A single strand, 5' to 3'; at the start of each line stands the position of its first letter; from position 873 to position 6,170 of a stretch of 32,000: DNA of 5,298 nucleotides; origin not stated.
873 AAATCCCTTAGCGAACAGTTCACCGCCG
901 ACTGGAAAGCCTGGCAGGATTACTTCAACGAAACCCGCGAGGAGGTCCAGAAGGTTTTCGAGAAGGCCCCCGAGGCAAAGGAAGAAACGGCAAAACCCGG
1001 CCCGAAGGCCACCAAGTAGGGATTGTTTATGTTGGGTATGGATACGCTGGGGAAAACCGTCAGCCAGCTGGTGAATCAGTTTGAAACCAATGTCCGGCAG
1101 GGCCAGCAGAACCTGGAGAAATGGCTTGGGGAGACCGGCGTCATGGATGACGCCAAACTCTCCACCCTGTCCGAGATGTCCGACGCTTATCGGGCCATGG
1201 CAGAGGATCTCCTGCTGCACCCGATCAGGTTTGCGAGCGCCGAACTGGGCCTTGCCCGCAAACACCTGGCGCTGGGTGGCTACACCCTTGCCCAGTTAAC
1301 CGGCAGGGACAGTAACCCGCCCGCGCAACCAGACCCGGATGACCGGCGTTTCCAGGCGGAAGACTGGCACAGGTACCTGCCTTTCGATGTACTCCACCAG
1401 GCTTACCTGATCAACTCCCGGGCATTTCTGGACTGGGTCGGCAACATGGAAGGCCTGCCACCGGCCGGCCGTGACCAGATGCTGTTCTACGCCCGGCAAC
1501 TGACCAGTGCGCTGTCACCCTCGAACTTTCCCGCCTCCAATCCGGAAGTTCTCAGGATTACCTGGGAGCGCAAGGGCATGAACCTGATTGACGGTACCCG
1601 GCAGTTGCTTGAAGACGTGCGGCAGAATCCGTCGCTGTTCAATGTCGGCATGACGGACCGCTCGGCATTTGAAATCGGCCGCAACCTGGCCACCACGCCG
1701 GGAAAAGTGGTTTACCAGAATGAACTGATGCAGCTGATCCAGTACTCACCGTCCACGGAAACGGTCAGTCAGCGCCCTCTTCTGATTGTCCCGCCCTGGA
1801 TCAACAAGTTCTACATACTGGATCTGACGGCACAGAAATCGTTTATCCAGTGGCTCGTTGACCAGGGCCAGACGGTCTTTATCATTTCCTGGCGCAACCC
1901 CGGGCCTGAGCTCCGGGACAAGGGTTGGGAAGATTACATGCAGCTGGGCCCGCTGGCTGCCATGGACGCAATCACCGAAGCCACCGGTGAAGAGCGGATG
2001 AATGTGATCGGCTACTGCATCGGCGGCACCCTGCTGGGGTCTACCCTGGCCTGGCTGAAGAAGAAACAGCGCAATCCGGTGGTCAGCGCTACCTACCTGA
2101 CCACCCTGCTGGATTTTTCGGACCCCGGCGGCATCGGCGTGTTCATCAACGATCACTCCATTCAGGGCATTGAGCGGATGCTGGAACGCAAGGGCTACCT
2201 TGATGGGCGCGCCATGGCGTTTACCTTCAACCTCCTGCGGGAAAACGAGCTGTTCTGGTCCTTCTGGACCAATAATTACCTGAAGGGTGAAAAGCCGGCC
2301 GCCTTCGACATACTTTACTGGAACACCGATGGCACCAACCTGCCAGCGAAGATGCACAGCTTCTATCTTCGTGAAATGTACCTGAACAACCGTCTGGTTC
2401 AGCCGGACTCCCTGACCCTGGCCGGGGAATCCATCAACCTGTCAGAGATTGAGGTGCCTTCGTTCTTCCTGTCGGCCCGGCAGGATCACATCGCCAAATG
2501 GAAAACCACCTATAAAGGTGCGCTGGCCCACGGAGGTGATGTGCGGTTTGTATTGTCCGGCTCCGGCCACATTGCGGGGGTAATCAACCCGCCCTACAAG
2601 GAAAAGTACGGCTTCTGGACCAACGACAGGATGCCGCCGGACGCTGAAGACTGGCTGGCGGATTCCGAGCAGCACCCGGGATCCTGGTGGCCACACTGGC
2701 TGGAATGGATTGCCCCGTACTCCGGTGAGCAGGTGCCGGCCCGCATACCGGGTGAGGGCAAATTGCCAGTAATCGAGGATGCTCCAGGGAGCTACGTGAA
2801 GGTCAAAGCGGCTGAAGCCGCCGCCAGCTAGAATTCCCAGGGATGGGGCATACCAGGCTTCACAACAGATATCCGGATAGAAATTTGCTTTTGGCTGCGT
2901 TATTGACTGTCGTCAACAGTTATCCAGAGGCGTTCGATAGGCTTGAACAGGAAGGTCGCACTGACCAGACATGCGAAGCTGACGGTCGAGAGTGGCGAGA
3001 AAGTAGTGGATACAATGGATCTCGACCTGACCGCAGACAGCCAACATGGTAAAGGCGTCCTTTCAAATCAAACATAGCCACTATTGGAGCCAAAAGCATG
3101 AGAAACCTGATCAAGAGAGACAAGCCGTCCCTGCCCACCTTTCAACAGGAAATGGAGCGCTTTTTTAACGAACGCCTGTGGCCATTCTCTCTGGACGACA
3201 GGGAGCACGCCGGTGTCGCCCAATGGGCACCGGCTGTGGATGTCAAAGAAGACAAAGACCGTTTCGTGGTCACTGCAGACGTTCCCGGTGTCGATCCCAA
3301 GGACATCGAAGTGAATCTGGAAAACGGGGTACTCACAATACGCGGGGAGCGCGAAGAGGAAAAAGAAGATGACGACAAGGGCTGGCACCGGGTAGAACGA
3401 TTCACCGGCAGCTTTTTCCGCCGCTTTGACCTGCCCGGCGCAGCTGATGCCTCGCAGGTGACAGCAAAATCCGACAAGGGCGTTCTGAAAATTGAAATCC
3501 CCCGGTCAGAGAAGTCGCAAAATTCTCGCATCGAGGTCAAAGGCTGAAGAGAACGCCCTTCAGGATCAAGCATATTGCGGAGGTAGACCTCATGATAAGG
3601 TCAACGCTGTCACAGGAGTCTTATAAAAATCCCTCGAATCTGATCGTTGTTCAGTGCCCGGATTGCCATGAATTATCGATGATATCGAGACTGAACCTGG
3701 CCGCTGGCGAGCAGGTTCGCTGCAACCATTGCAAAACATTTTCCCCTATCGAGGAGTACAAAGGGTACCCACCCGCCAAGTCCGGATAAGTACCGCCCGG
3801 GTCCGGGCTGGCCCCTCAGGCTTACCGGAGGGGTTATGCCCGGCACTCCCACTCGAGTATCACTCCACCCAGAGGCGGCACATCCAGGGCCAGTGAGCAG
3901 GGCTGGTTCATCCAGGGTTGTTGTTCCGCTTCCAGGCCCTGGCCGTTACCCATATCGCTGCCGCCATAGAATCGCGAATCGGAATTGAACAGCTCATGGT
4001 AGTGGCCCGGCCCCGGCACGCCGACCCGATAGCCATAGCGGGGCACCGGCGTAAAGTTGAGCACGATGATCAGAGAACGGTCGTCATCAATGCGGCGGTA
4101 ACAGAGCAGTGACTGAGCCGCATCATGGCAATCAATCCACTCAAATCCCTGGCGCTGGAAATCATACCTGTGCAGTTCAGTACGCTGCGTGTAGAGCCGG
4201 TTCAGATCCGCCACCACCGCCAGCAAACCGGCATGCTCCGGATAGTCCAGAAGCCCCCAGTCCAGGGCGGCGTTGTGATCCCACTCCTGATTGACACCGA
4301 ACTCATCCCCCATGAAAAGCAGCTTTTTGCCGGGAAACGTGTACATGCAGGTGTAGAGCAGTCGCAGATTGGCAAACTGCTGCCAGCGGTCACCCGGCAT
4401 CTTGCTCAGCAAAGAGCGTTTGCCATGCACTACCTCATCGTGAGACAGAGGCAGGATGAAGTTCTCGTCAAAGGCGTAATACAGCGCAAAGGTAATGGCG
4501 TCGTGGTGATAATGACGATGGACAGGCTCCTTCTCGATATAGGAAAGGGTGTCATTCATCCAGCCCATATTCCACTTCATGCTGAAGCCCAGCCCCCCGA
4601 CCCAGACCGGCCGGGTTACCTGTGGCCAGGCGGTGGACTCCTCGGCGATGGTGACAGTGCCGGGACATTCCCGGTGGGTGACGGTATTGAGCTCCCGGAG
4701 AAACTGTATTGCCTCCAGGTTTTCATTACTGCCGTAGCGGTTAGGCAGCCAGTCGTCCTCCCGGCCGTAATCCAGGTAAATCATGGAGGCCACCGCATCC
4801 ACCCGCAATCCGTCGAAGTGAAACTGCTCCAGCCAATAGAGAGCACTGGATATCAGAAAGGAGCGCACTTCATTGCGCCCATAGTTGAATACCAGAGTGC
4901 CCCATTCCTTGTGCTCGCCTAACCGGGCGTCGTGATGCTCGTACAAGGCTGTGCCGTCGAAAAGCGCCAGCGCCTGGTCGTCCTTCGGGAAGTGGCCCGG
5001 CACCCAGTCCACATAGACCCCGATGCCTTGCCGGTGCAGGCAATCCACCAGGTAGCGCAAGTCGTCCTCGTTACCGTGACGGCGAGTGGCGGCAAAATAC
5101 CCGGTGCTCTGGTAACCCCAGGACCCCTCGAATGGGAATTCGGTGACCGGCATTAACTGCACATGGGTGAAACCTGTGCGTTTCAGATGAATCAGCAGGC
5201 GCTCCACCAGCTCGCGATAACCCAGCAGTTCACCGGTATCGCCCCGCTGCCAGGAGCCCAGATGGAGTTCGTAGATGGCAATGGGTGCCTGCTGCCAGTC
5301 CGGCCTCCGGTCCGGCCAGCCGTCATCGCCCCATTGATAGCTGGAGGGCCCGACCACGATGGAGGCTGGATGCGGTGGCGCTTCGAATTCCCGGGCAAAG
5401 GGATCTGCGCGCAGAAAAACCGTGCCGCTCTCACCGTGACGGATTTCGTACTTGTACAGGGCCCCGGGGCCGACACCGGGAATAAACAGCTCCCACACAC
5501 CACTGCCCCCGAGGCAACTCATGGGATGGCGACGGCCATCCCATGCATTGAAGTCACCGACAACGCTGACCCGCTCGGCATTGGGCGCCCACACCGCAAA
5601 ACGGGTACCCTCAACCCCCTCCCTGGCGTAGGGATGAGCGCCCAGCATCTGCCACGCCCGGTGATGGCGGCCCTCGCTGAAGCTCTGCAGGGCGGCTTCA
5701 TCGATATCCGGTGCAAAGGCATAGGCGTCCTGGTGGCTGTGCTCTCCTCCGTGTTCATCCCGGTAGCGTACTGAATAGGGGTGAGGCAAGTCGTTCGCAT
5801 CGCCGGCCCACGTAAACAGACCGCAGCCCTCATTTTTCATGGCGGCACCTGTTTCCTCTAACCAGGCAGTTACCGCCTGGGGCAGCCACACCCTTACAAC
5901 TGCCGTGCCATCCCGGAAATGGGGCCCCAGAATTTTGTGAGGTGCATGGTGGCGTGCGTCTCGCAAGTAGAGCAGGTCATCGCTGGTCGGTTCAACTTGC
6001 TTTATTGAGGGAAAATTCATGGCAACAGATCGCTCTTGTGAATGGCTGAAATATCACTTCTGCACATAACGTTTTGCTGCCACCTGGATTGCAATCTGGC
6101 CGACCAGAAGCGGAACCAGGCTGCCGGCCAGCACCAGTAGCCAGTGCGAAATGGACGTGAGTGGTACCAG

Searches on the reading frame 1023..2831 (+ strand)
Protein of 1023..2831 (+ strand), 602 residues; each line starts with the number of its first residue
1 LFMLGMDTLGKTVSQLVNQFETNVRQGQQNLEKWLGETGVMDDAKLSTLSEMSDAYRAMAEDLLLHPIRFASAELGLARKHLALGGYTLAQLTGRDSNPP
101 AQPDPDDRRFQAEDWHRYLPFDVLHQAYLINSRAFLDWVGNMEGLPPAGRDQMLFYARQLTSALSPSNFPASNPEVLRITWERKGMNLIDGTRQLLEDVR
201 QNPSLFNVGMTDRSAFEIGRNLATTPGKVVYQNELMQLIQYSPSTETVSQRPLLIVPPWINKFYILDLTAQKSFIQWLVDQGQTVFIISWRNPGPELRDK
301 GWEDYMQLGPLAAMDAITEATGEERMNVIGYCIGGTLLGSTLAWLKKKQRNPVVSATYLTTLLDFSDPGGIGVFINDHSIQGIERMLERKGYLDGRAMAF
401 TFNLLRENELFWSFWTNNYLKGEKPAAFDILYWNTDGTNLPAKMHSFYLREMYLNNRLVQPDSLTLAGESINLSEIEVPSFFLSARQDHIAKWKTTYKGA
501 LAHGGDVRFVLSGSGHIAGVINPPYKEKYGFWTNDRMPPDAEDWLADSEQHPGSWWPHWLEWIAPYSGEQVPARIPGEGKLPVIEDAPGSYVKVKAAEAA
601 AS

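Call 18: search_protein_families(library=pfam, proteins=[window:1023-2831:+], max_evalue=0.00001)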
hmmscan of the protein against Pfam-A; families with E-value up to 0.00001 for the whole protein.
window:1023-2831:+ (602 aa): 2 families
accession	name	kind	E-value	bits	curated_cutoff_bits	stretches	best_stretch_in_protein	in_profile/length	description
PF07167.19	PhaC_N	-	2.8e-65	219.7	23.7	1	106-278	1-173/173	Poly-beta-hydroxybutyrate polymerase (PhaC) N-terminus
PF00561.26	Abhydrolase_1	-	9.2e-14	52.1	25.8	1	275-518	20-240/245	alpha/beta hydrolase fold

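Call 57: find_encoding_contigs(protein=window:1023-2831:+, flank=10000, max_places=1)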
Protein window:1023-2831:+ (602 aa): no gene with exactly this product is on record in the collection.

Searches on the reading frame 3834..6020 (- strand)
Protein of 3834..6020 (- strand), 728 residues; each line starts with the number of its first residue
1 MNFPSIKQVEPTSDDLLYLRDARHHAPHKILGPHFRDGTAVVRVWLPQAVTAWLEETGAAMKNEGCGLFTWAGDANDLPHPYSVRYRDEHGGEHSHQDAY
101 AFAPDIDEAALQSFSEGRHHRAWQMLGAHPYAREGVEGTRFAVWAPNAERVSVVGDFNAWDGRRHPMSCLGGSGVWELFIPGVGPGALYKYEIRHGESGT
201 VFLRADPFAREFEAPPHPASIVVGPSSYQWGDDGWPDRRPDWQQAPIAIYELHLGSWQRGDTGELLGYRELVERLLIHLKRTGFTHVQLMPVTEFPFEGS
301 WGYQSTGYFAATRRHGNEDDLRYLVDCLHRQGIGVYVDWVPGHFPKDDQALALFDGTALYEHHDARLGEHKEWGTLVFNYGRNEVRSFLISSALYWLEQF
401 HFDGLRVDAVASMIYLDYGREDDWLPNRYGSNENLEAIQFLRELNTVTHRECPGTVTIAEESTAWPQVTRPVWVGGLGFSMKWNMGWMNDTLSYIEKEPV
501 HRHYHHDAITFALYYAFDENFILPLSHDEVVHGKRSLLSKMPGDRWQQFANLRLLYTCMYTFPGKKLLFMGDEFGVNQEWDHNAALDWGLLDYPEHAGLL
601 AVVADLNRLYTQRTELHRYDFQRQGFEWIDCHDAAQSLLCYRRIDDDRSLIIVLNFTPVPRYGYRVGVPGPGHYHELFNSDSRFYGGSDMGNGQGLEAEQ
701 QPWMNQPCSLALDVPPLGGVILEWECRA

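Call 18: search_protein_families(library=pfam, proteins=[window:3834-6020:-], max_evalue=0.00001)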
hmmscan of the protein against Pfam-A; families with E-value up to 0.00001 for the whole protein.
window:3834-6020:- (728 aa): 4 families
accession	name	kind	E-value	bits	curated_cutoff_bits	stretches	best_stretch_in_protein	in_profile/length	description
PF02922.24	CBM_48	-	6.9e-26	90.8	22.4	1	126-209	2-83/83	Carbohydrate-binding module 48 (Isoamylase N-terminal domain)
PF22019.2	GlgB_N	-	6.2e-22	78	27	2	14-100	3-94/94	alpha-1,4-glucan branching enzyme GlgB, N-terminal domain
PF02806.24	Alpha-amylase_C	-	6.3e-21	74.9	21.2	1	628-724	1-94/95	Alpha amylase, C-terminal all-beta domain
PF00128.31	Alpha-amylase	-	1.3e-16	61.3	22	2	378-598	159-361/446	Alpha amylase, catalytic domain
